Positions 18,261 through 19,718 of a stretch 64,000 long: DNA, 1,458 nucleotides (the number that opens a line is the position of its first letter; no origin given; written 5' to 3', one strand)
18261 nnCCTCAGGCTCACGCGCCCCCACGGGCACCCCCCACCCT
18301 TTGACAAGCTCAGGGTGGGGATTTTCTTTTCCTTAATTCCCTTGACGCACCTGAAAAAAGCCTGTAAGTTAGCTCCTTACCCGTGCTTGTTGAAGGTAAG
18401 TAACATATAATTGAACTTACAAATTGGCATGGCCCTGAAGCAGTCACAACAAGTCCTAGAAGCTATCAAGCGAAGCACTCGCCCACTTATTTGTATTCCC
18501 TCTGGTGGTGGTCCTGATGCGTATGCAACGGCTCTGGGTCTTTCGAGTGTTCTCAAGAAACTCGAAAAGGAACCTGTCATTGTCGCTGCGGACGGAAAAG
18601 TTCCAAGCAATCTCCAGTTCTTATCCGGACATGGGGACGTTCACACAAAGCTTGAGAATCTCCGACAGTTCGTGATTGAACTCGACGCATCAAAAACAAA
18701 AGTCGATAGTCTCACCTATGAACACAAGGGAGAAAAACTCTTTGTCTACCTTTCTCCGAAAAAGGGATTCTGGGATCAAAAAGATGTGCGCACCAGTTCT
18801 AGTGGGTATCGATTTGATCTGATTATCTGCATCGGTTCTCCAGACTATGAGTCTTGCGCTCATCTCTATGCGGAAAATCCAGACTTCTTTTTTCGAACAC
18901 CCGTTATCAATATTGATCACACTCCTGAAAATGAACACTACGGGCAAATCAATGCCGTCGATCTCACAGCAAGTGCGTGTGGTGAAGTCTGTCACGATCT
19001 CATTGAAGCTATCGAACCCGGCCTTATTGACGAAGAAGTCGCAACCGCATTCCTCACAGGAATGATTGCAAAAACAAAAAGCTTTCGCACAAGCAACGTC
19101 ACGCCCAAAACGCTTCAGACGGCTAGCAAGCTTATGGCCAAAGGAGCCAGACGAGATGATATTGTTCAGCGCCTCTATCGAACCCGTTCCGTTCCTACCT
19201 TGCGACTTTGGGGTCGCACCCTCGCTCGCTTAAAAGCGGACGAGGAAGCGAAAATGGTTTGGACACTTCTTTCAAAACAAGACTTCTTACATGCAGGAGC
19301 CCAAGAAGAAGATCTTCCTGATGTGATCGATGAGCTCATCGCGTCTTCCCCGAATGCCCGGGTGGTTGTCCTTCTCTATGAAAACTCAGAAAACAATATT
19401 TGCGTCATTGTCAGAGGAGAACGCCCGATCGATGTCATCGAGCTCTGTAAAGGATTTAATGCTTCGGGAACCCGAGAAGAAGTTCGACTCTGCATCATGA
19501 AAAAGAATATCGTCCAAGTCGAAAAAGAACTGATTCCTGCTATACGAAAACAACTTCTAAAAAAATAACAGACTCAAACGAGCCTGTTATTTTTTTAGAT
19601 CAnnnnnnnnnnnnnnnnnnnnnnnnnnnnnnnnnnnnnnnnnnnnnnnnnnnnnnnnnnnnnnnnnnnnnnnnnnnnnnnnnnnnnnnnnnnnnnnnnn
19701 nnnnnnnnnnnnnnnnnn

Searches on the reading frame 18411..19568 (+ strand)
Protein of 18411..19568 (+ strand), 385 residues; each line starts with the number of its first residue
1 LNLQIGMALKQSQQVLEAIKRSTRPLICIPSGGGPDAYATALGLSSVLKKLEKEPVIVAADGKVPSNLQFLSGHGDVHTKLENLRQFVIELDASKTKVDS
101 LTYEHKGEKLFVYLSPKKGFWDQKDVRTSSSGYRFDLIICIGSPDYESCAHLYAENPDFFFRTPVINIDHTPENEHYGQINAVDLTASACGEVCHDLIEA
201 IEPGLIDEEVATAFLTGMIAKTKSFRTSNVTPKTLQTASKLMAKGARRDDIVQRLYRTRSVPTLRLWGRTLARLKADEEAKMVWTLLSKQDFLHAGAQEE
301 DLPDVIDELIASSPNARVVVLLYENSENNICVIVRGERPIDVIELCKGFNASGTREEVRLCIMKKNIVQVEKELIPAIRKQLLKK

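Call 5: search_protein_families(library=ncbifam, proteins=[window:18411-19568:+], max_evalue=0.001)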
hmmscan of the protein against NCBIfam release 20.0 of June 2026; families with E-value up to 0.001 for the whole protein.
window:18411-19568:+ (385 aa): 1 family
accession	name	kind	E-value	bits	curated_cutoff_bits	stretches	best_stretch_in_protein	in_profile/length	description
NF053633.1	OlncasPapPhNrnA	equivalog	3.4e-08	32.8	350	1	164-356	106-292/317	bifunctional oligoribonuclease/PAP phosphatase NrnA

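Call 19: find_related_loci(query=A1, collection=genome_contigs, flank=10000)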
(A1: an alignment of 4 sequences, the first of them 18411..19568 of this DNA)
Query A1 (385 aa) in genome_contigs; peptide patterns used: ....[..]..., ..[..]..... (x = any residue, [..] = any of these).
108 stretches matched a pattern; 23 encode a relative of the query (tblastn E <= 1e-3); 23 distinct loci.
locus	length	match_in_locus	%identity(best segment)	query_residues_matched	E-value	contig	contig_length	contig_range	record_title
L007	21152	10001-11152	89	2-385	0e+0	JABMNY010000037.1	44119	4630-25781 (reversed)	MAG: Candidatus Uhrbacteria bacterium isolate bin.153 k141_3981376, whole genome shotgun sequence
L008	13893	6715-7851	86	7-385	0e+0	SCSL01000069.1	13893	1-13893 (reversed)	MAG: Patescibacteria group bacterium isolate FW215_bin.11 FW215_bin.11-108808, whole genome shotgun sequence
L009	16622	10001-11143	87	4-384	0e+0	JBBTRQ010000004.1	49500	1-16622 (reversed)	MAG: Patescibacteria group bacterium isolate H52-bin078_1 H52_bin078_1_000000000004, whole genome shotgun sequence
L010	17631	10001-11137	86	7-385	0e+0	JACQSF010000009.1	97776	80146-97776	MAG: Candidatus Uhrbacteria bacterium isolate NC_groundwater_1378_Ag_S-0.2um_51_101 S_p2_S4_coassembly_k141_780934, whol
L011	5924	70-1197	82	7-382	0e+0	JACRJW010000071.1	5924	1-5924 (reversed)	MAG: Candidatus Uhrbacteria bacterium isolate NC_groundwater_1839_Pr3_B-0.1um_53_10 SR-2_scaffold_141_2547263, whole gen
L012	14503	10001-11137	82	7-385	0e+0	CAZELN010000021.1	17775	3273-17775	MAG TPA_asm: uncultured Gammaproteobacteria bacterium isolate binchicken_co368_97 genome assembly, contig: NODE_2322_len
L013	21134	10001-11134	80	7-384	0e+0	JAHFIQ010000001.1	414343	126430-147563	MAG: Candidatus Uhrbacteria bacterium isolate nzgw366 NODE_8_length_414344_cov_41.955565, whole genome shotgun sequence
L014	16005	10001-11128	80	7-382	0e+0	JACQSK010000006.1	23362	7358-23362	MAG: Candidatus Uhrbacteria bacterium isolate NC_groundwater_1383_Ag_S-0.2um_59_539 S_p2_S4_coassembly_k141_614479, whol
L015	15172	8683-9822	78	6-385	0e+0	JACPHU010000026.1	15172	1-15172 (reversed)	MAG: Candidatus Uhrbacteria bacterium isolate NC_groundwater_422_Ag_B-0.1um_45_124 GD18-4_B1_scaffold_1792443, whole gen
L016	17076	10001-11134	79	7-384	0e+0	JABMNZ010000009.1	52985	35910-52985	MAG: Parcubacteria group bacterium isolate bin.251 k141_2213801, whole genome shotgun sequence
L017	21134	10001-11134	77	7-384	0e+0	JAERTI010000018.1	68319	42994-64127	MAG: Candidatus Uhrbacteria bacterium isolate BH28 c_000000003995, whole genome shotgun sequence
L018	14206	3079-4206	78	7-382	0e+0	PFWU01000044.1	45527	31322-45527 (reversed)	MAG: Candidatus Uhrbacteria bacterium CG_4_9_14_3_um_filter_50_9 CG_4_9_14_3_um_filter_150_scaffold_1567_c, whole genome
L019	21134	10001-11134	75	6-383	0e+0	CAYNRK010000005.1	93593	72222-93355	MAG TPA_asm: uncultured Gammaproteobacteria bacterium isolate SRP077602_co8_262 genome assembly, contig: NODE_269_length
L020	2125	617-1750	75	7-384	0e+0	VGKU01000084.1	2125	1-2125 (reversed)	MAG: Candidatus Parcubacteria bacterium isolate M_DeepCast_50m_m2_233 M_DeepCast_50m_m2_233_Ga0194121_10085329, whole ge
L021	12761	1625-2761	78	6-384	0e+0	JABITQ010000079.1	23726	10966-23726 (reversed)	MAG: Candidatus Uhrbacteria bacterium isolate SI072_bin28 k141_245172, whole genome shotgun sequence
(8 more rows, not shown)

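Call 61: search_protein_families(library=pfam, proteins=[window:18411-19568:+], max_evalue=0.001)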
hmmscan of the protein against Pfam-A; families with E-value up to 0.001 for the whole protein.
window:18411-19568:+ (385 aa): 0 families
